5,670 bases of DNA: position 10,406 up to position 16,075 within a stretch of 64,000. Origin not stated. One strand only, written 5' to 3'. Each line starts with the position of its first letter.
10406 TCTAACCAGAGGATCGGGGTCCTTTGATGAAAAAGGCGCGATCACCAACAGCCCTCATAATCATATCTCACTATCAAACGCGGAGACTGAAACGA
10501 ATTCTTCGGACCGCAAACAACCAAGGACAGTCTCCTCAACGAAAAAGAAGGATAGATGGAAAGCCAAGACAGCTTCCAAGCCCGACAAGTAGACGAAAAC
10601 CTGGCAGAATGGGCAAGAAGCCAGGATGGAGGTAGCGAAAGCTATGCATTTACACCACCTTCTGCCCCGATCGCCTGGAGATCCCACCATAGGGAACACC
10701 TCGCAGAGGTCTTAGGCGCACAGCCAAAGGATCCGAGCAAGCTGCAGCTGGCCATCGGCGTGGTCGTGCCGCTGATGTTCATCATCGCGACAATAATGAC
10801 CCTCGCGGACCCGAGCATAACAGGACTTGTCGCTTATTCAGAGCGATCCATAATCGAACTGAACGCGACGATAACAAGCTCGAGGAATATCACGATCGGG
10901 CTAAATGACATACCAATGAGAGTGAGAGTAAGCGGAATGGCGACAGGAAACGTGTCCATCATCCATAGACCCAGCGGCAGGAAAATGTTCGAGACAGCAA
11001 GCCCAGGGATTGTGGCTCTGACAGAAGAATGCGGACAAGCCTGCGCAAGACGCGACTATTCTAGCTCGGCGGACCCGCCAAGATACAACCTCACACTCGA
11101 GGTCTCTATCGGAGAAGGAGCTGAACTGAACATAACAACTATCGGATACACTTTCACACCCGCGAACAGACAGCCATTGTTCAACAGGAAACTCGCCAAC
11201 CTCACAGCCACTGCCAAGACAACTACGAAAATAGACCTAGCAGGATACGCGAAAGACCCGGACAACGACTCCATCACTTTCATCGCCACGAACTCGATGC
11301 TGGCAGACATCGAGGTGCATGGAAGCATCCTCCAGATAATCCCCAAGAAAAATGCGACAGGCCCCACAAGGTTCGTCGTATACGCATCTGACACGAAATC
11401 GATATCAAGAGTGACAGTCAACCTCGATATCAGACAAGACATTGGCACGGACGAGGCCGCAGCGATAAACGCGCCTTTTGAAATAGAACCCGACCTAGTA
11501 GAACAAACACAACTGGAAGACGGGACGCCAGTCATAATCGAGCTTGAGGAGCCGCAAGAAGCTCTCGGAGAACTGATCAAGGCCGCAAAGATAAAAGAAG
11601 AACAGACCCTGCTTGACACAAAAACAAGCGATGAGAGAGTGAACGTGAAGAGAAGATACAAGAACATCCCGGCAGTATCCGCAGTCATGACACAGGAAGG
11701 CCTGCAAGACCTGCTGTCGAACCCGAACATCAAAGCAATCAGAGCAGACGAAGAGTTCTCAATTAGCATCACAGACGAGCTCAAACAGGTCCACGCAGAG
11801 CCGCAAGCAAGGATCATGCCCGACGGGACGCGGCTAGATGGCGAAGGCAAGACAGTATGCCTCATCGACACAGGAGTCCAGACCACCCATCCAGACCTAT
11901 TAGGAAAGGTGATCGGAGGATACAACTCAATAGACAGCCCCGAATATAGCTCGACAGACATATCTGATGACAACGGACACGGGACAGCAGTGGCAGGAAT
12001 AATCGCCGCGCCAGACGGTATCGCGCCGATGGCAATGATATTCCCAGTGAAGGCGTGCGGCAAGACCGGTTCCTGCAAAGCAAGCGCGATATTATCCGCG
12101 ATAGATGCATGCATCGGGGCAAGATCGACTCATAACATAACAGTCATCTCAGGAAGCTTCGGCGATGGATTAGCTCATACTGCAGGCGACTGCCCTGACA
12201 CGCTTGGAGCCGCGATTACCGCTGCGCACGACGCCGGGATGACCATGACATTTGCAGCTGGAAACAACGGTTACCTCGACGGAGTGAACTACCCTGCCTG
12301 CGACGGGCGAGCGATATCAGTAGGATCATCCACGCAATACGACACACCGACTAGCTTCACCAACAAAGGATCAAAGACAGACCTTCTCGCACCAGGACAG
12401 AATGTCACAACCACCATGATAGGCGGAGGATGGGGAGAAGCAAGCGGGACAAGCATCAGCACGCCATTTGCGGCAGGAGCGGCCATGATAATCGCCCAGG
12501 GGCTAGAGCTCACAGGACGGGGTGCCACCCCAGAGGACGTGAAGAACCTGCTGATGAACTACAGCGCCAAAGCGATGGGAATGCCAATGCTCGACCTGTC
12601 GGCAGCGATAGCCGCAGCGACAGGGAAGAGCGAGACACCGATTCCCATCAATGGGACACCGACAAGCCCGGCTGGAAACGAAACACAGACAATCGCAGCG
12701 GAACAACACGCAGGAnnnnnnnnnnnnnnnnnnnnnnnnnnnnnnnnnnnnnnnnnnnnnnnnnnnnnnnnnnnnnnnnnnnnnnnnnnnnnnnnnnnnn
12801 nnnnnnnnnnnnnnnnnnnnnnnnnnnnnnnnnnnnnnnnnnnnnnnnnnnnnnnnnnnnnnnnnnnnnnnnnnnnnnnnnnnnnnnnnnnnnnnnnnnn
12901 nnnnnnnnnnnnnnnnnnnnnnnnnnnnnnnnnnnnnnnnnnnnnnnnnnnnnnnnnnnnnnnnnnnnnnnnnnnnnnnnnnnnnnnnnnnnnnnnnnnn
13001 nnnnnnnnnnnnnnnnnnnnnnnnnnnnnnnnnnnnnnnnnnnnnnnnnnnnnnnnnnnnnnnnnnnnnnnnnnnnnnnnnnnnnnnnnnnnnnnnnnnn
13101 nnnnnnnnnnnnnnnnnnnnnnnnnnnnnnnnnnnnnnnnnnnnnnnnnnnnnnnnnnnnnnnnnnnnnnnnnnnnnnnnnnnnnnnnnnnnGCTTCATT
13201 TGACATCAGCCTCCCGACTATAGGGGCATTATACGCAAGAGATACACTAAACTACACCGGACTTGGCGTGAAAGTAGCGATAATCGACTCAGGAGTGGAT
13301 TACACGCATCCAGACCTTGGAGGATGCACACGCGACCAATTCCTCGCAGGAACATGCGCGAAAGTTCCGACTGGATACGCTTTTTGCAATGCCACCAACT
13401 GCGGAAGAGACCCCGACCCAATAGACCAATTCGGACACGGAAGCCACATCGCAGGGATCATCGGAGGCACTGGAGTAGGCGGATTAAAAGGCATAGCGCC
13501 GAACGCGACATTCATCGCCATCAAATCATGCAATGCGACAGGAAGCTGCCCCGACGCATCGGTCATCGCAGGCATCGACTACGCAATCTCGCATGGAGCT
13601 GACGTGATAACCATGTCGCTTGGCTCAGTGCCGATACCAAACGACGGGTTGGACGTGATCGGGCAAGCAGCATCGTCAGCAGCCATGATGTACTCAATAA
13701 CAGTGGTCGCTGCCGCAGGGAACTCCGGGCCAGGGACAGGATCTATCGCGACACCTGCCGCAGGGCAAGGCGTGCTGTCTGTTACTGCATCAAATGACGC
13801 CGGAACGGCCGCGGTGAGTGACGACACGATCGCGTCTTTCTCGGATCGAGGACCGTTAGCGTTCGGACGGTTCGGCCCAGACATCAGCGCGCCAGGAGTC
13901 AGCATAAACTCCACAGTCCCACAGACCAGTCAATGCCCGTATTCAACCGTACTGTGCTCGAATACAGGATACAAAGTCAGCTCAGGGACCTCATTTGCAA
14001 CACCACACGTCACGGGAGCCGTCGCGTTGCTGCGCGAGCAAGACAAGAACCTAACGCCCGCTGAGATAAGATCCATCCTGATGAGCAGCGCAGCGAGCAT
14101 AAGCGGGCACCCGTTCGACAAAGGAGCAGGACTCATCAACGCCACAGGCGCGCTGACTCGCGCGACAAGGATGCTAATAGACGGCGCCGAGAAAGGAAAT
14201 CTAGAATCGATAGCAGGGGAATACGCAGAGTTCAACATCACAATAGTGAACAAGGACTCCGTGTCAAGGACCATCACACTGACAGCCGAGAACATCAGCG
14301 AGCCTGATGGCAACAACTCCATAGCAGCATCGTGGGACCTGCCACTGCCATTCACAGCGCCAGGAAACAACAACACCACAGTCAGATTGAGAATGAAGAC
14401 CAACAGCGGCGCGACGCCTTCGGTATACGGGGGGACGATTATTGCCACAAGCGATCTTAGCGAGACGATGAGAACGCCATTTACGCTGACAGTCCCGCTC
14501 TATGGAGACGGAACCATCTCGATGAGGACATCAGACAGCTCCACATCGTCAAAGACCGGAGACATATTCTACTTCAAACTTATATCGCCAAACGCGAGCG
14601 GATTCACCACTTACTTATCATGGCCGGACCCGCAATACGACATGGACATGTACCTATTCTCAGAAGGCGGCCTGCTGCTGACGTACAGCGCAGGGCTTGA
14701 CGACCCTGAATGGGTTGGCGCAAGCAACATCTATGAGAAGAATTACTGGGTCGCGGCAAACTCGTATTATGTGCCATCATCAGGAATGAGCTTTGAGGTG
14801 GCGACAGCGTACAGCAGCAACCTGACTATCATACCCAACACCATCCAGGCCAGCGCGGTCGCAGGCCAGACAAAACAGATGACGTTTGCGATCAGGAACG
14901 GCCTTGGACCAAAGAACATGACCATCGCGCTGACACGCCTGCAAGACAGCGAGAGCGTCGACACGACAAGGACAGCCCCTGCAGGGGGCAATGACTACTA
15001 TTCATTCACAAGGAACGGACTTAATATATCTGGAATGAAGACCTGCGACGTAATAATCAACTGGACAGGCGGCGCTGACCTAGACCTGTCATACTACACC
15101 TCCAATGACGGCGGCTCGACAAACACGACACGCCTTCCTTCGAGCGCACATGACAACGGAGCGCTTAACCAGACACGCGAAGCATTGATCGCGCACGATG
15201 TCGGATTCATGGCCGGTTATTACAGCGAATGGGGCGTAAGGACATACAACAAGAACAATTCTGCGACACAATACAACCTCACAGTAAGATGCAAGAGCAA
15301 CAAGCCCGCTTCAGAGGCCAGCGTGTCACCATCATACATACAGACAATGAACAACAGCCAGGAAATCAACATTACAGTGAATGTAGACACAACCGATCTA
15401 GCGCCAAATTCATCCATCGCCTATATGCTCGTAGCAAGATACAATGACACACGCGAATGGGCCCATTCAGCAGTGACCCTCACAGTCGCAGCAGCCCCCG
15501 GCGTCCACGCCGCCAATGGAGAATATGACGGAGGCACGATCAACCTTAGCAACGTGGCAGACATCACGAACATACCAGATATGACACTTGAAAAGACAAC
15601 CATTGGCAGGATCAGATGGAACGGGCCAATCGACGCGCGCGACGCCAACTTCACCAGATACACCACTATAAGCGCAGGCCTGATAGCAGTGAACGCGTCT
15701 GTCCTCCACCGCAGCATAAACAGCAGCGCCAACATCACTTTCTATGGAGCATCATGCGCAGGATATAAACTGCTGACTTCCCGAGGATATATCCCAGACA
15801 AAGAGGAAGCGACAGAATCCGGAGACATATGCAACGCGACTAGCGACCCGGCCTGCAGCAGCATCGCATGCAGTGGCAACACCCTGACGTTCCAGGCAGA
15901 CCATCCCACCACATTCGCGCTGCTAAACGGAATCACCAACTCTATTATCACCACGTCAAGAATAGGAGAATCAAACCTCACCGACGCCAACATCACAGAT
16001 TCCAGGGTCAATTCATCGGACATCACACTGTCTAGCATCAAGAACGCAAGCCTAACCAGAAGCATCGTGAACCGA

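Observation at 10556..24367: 4,603-aa double-anchored surface protein combining two subtilases, a hyper-sequon beta-helix and a lipase-like domain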

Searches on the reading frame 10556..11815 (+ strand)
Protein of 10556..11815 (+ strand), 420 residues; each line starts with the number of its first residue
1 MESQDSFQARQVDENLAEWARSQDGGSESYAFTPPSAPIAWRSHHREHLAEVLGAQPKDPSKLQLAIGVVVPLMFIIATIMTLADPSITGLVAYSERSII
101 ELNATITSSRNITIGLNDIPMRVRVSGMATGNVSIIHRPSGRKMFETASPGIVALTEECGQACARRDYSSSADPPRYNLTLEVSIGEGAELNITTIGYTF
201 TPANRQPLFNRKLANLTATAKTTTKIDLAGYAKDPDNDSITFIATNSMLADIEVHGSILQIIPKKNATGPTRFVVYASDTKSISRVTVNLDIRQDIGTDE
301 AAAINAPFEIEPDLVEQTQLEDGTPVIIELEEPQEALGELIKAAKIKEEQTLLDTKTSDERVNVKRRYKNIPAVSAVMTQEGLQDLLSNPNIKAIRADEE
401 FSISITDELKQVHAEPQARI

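Call 14: search_protein_families(library=pfam, proteins=[window:10556-11815:+], max_evalue=1)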
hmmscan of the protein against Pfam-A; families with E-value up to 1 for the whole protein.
window:10556-11815:+ (420 aa): 4 families
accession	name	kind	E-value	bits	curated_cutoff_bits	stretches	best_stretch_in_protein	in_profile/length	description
PF17963.7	Big_9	-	0.0001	23.5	23.6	1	205-289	2-87/89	Bacterial Ig domain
PF17803.7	Cadherin_4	-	0.0086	17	25.1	1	195-246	2-53/71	Bacterial cadherin-like domain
PF05922.21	Inhibitor_I9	-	0.036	15.2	21.2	1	343-401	17-79/82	Peptidase inhibitor I9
PF17957.7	Big_7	-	0.13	13.3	24.1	1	267-310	16-58/70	Bacterial Ig domain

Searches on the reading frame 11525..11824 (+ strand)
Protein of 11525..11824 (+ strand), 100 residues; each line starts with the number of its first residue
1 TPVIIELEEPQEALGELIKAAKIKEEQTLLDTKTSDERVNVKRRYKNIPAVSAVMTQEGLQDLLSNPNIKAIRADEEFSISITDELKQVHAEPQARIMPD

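Call 91: search_protein_families(library=pfam, alignment_id=A4, max_evalue=0.1)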
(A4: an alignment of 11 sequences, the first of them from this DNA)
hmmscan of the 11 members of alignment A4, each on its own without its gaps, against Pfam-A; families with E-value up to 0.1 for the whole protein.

A. member 1, seq(100 aa): 2 families
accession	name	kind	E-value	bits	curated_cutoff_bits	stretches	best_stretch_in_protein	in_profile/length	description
PF05922.21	Inhibitor_I9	-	0.0023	19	21.2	1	19-78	16-79/82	Peptidase inhibitor I9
PF08307.16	Glyco_hydro_98C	-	0.035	14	25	1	30-79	34-84/270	Glycosyl hydrolase family 98 C-terminal domain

B. families by the number of members that match (of 11 scanned): 5 families
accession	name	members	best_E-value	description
PF05922.21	Inhibitor_I9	8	1.6e-05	Peptidase inhibitor I9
PF18237.6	Tk-SP_N-pro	2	4.7e-05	Tk-SP N-propeptide domain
PF08307.16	Glyco_hydro_98C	1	0.035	Glycosyl hydrolase family 98 C-terminal domain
PF24920.1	C2_TCB1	1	0.07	Tricalbin-1-like, C2 domain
PF21184.3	HAT1_C_fung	1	0.091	Fungal HAT1, C-terminal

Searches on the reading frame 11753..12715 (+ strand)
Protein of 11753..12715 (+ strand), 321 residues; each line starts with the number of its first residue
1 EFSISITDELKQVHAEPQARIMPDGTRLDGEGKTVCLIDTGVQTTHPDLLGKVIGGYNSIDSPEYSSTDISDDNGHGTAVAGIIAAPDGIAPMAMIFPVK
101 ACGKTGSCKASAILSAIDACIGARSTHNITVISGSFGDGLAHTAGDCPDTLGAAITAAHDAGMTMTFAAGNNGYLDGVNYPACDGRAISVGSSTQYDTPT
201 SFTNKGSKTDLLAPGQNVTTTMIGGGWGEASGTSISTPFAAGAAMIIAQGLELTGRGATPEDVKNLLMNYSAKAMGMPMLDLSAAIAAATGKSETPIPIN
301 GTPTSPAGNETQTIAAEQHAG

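Call 14: search_protein_families(library=pfam, proteins=[window:11753-12715:+], max_evalue=1)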
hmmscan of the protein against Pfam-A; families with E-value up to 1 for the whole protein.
window:11753-12715:+ (321 aa): 1 family
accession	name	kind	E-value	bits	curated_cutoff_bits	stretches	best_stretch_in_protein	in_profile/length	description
PF00082.27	Peptidase_S8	-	4.3e-39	135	21.8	1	30-273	1-275/288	Subtilase family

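Call 82: search_solved_structures(query=window:11753-12715:+, max_evalue=1e-10, show_alignments=1)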
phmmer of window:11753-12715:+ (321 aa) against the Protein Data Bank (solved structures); distinct sequences matched with E-value up to 1e-10: 110 (the best 60 are shown).
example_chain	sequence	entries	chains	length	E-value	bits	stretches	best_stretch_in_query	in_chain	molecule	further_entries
7y6m_C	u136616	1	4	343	5.1e-29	105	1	28-252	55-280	Intracellular serine protease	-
6f9m_A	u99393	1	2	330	5.7e-29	104.8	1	29-248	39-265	Serine protease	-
1dbi_A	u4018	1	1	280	3.6e-28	102.2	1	30-250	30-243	AK.1 SERINE PROTEASE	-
1s2n_A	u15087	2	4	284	6.8e-26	94.7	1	27-267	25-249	extracellular subtilisin-like serine proteinase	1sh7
1thm_A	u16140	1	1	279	8.9e-26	94.4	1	28-255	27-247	THERMITASE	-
2xrm_A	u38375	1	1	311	1.3e-25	93.9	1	29-249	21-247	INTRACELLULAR SUBTILISIN PROTEASE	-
2x8j_A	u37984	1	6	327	1.3e-25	93.8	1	29-249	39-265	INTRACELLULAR SUBTILISIN PROTEASE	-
2wv7_A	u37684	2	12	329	1.3e-25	93.8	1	29-249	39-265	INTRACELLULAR SUBTILISIN PROTEASE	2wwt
1tec_E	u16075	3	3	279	2.8e-25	92.7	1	28-255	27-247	THERMITASE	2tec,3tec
1ic6_A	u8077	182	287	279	5.5e-25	91.8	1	29-247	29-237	PROTEINASE K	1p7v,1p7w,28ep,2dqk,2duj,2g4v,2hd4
1bjr_E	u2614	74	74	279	6e-25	91.7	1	29-247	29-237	PROTEINASE K | PROTEIN (PROTEINASE K)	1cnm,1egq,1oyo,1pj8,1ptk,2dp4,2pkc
7xr8_A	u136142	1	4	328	7e-25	91.4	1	23-252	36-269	Major intracellular serine protease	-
8rse_A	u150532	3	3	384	1.3e-24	90.6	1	29-247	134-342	Proteinase K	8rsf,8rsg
1ht3_A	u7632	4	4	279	1.7e-24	90.1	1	29-247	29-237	PROTEINASE K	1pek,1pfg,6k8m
9zio_S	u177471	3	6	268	1.5e-23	87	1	30-248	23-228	SUBTILISIN BPN'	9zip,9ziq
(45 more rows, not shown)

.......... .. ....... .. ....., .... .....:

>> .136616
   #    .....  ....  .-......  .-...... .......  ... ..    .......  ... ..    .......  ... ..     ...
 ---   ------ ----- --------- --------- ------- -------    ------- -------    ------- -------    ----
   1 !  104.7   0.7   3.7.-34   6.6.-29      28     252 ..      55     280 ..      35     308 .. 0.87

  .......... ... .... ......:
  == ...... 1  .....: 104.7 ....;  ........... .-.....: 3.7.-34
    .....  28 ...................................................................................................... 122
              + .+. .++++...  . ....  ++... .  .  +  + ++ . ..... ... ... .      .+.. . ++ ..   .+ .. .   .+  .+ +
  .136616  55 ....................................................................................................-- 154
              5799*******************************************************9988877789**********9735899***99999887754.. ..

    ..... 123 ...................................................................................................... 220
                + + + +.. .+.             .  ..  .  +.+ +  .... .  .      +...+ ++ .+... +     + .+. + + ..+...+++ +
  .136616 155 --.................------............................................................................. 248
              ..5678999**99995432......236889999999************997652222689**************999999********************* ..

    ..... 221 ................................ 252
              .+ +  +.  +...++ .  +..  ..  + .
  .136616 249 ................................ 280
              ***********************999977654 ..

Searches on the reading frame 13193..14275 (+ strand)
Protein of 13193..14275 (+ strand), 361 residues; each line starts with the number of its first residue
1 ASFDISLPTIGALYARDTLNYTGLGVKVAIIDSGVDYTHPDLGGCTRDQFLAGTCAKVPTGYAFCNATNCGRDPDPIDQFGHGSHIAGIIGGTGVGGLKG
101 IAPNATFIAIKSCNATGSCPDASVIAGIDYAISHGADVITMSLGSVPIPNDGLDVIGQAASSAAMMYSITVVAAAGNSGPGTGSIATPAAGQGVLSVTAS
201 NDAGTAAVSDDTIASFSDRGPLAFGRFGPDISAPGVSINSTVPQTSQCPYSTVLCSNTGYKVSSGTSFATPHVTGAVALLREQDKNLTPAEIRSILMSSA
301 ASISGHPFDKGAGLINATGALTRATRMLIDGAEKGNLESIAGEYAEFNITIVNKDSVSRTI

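Call 14: search_protein_families(library=pfam, proteins=[window:13193-14275:+], max_evalue=1)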
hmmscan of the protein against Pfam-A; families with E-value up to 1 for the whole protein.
window:13193-14275:+ (361 aa): 1 family
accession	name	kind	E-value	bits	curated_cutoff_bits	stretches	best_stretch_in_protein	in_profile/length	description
PF00082.27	Peptidase_S8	-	2.4e-52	178.5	21.8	1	25-305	3-280/288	Subtilase family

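Call 83: search_solved_structures(query=window:13193-14275:+, max_evalue=1e-10, show_alignments=1)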
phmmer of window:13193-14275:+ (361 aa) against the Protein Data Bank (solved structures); distinct sequences matched with E-value up to 1e-10: 113 (the best 60 are shown).
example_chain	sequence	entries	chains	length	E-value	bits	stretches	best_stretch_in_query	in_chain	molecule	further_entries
8jmw_A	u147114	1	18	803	3.4e-36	128.3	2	3-201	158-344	S8 family serine peptidase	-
9ues_B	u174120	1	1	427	1.5e-33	119.6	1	18-318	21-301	Subtilisin-like serine protease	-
3afg_A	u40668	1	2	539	3.6e-33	118.4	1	18-318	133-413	Subtilisin-like serine protease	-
3vyv_A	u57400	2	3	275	1.4e-27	100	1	18-320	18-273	Subtilisin NAT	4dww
5gl8_A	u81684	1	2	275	1.9e-27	99.5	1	18-320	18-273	Subtilisin NAT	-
1mee_A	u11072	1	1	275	2.3e-27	99.3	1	18-320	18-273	MESENTERICOPEPTIDASE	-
6pak_A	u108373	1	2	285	4.7e-27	98.2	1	18-320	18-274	Subtilisin E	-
6o44_A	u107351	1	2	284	4.7e-27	98.2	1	18-320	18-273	Nattokinase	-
1scj_A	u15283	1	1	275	7.2e-27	97.6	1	18-320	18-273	SUBTILISIN E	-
2sni_E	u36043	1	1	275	8.3e-27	97.4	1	18-320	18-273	SUBTILISIN NOVO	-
1sbh_A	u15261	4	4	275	1e-26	97.1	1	18-320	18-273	SUBTILISIN 8397+1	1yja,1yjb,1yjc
1lw6_E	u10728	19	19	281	1.2e-26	96.9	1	18-320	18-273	SUBTILISIN BPN' | Subtilisin BPN' precursor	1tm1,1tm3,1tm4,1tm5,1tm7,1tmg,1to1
1s01_A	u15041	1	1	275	1.2e-26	96.9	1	18-320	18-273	Subtilisin BPN'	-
1sbi_A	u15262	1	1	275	1.3e-26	96.8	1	18-320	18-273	SUBTILISIN 8397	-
1sbn_E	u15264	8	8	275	1.4e-26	96.7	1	18-320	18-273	SUBTILISIN NOVO BPN' | SUBTILISIN BPN'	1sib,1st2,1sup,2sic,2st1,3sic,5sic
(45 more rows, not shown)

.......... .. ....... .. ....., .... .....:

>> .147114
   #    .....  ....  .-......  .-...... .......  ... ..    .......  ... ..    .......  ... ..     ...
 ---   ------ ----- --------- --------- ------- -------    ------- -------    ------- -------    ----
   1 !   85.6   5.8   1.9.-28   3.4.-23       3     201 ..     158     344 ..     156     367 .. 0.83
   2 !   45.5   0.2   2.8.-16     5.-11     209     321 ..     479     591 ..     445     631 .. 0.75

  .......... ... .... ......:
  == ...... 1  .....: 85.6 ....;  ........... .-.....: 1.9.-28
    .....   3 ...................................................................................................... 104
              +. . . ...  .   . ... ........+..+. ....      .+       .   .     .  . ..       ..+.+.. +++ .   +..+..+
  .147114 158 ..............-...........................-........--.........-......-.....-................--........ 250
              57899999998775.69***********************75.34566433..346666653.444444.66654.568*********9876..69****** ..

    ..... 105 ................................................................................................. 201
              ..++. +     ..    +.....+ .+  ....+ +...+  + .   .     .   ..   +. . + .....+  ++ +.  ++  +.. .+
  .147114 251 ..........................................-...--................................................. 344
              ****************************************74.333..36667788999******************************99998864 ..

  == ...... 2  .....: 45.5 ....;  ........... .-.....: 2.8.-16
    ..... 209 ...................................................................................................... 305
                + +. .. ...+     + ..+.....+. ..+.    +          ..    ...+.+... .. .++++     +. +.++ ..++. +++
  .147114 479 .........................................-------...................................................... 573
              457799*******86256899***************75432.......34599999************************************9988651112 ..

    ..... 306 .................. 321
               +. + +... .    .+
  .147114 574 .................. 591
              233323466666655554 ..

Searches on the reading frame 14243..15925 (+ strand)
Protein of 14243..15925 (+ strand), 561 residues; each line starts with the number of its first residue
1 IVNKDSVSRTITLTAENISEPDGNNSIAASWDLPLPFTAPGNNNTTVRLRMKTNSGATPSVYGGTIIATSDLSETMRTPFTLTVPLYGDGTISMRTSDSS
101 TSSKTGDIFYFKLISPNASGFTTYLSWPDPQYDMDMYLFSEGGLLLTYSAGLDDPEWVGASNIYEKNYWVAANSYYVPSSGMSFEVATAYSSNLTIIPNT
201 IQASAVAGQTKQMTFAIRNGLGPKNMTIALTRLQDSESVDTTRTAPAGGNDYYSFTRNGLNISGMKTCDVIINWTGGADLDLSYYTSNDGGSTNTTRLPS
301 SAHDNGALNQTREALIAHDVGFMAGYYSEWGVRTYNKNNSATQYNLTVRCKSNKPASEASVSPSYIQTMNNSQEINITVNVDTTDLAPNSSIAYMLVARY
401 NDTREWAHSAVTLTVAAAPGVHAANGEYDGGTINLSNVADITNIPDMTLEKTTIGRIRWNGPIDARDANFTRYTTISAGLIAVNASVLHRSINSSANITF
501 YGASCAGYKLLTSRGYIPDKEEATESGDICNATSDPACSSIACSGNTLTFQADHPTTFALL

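Call 35: search_solved_structures(query=window:14243-15925:+, max_evalue=1)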
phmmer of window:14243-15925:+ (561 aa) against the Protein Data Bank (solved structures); distinct sequences matched with E-value up to 1: 0.

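Call 50: find_homologous_proteins(query=window:14243-15925:+, max_evalue=0.001)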
Query window:14243-15925:+: 8000 candidates shared short words with the query, none scored E <= 0.001.

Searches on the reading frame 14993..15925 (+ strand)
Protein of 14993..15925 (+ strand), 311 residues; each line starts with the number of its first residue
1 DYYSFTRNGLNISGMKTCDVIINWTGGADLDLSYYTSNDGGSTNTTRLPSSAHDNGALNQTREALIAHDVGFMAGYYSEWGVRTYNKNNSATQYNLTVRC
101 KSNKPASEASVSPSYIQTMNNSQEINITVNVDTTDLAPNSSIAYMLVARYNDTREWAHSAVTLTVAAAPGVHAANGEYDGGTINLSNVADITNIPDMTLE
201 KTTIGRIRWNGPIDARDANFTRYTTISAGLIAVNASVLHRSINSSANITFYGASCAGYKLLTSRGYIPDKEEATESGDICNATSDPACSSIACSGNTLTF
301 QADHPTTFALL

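Call 14: search_protein_families(library=pfam, proteins=[window:14993-15925:+], max_evalue=1)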
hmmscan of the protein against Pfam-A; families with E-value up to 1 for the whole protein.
window:14993-15925:+ (311 aa): 2 families
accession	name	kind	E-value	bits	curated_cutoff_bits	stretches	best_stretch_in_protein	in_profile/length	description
PF14162.11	YozD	-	0.025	15.4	27.5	1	258-279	18-39/56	YozD-like protein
PF22928.2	INTS1_R4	-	0.17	12.2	27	1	88-124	48-84/102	Integrator complex subunit 1, R4 domain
